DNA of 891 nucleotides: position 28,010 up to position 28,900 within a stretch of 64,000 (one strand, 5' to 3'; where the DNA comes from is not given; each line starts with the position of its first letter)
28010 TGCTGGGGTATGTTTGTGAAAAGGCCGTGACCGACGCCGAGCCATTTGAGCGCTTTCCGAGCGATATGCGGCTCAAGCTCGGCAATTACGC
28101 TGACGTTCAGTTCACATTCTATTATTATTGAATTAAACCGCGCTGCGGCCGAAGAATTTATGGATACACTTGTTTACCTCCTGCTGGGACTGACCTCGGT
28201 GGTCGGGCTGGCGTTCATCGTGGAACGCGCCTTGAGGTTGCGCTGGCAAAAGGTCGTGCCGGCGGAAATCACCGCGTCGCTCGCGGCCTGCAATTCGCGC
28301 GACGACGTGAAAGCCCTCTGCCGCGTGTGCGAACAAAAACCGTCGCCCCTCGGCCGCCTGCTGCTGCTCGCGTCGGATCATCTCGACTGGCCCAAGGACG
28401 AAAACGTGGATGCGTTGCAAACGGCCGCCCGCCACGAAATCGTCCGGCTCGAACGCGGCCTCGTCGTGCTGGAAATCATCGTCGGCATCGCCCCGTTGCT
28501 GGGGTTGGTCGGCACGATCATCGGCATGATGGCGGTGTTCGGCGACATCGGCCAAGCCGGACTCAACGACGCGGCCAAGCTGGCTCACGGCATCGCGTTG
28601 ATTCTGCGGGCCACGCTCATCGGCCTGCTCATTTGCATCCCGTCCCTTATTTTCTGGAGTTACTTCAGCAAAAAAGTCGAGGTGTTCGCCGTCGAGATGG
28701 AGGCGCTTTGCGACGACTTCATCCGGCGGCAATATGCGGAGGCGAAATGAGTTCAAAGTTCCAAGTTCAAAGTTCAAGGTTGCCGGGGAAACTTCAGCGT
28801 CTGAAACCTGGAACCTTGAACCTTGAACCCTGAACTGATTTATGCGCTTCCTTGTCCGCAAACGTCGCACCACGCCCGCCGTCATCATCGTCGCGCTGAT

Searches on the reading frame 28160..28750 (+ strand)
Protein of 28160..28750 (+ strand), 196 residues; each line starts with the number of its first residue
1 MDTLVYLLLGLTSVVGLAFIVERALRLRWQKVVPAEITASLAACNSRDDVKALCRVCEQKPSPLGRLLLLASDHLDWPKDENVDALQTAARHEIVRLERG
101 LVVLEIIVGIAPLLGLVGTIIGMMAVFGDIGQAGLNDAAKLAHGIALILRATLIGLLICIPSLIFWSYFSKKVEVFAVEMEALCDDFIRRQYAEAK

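Call 28: find_homologous_proteins(query=window:28160-28750:+)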
Query window:28160-28750:+ (196 aa): 7354 proteins with E <= 0.001 among 8000 candidates; the best 120 are listed.
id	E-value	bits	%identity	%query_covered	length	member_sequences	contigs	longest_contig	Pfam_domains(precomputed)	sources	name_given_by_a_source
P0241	3.0e-114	397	95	99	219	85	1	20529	PF01618.22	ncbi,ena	-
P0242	1.2e-108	379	90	100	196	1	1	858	PF01618.22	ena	-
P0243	3.5e-108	378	89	99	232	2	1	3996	PF01618.22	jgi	-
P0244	5.2e-107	374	91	99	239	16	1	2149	PF01618.22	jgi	jgi:biopolymer transport protein ExbB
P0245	7.7e-107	373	90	98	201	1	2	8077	PF01618.22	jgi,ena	jgi:biopolymer transport protein ExbB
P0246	8.9e-106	370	89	100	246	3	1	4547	PF01618.22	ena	-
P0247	2.5e-105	368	88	100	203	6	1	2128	PF01618.22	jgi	jgi:biopolymer transport protein ExbB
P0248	3.6e-105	368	87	100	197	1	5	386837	PF01618.22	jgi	jgi:biopolymer transport protein ExbB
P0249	8.6e-105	366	88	100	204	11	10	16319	PF01618.22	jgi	jgi:biopolymer transport protein ExbB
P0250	1.8e-104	365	87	100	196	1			PF01618.22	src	-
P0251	1.8e-104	365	87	100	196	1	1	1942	PF01618.22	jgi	jgi:biopolymer transport protein ExbB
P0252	3.4e-104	364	87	100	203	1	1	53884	PF01618.22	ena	-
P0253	3.7e-104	364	87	100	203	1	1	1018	PF01618.22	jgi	jgi:biopolymer transport protein ExbB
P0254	8.7e-104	363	86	100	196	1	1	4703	PF01618.22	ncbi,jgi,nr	ncbi:MAG TPA: MotA/TolQ/ExbB proton channel family protein [Verrucomicrobiae bacterium]|nr:MotA/TolQ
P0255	1.1e-103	363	88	98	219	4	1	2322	PF01618.22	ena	-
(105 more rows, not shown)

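Call 29: search_solved_structures(query=window:28160-28750:+, max_evalue=0.01, show_alignments=5)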
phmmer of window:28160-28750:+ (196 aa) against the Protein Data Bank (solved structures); distinct sequences matched with E-value up to 0.01: 8.
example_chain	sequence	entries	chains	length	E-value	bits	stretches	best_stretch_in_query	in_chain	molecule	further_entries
5sv0_B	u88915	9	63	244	5.2e-11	45.9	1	97-178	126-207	Biopolymer transport protein ExbB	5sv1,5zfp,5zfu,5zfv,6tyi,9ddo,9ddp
9avi_A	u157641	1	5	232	1e-08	38.4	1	95-179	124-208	Tol-Pal system protein TolQ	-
8vlw_A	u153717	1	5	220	1.1e-08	38.3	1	95-179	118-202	Tol-Pal system protein TolQ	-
8odt_A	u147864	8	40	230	7.8e-08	35.6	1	85-187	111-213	Tol-Pal system protein TolQ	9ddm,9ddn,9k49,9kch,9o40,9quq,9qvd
9kpz_A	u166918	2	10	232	8.4e-08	35.5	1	85-187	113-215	Tol-Pal system protein TolQ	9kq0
6ye4_A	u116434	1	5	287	8.6e-07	32.2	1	97-174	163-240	Biopolymer transport protein ExbB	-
7ajq_A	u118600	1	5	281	9.4e-07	32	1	97-174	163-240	Biopolymer transport protein ExbB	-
8gqy_A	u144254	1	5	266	0.009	19.1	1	59-161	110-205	Motility protein A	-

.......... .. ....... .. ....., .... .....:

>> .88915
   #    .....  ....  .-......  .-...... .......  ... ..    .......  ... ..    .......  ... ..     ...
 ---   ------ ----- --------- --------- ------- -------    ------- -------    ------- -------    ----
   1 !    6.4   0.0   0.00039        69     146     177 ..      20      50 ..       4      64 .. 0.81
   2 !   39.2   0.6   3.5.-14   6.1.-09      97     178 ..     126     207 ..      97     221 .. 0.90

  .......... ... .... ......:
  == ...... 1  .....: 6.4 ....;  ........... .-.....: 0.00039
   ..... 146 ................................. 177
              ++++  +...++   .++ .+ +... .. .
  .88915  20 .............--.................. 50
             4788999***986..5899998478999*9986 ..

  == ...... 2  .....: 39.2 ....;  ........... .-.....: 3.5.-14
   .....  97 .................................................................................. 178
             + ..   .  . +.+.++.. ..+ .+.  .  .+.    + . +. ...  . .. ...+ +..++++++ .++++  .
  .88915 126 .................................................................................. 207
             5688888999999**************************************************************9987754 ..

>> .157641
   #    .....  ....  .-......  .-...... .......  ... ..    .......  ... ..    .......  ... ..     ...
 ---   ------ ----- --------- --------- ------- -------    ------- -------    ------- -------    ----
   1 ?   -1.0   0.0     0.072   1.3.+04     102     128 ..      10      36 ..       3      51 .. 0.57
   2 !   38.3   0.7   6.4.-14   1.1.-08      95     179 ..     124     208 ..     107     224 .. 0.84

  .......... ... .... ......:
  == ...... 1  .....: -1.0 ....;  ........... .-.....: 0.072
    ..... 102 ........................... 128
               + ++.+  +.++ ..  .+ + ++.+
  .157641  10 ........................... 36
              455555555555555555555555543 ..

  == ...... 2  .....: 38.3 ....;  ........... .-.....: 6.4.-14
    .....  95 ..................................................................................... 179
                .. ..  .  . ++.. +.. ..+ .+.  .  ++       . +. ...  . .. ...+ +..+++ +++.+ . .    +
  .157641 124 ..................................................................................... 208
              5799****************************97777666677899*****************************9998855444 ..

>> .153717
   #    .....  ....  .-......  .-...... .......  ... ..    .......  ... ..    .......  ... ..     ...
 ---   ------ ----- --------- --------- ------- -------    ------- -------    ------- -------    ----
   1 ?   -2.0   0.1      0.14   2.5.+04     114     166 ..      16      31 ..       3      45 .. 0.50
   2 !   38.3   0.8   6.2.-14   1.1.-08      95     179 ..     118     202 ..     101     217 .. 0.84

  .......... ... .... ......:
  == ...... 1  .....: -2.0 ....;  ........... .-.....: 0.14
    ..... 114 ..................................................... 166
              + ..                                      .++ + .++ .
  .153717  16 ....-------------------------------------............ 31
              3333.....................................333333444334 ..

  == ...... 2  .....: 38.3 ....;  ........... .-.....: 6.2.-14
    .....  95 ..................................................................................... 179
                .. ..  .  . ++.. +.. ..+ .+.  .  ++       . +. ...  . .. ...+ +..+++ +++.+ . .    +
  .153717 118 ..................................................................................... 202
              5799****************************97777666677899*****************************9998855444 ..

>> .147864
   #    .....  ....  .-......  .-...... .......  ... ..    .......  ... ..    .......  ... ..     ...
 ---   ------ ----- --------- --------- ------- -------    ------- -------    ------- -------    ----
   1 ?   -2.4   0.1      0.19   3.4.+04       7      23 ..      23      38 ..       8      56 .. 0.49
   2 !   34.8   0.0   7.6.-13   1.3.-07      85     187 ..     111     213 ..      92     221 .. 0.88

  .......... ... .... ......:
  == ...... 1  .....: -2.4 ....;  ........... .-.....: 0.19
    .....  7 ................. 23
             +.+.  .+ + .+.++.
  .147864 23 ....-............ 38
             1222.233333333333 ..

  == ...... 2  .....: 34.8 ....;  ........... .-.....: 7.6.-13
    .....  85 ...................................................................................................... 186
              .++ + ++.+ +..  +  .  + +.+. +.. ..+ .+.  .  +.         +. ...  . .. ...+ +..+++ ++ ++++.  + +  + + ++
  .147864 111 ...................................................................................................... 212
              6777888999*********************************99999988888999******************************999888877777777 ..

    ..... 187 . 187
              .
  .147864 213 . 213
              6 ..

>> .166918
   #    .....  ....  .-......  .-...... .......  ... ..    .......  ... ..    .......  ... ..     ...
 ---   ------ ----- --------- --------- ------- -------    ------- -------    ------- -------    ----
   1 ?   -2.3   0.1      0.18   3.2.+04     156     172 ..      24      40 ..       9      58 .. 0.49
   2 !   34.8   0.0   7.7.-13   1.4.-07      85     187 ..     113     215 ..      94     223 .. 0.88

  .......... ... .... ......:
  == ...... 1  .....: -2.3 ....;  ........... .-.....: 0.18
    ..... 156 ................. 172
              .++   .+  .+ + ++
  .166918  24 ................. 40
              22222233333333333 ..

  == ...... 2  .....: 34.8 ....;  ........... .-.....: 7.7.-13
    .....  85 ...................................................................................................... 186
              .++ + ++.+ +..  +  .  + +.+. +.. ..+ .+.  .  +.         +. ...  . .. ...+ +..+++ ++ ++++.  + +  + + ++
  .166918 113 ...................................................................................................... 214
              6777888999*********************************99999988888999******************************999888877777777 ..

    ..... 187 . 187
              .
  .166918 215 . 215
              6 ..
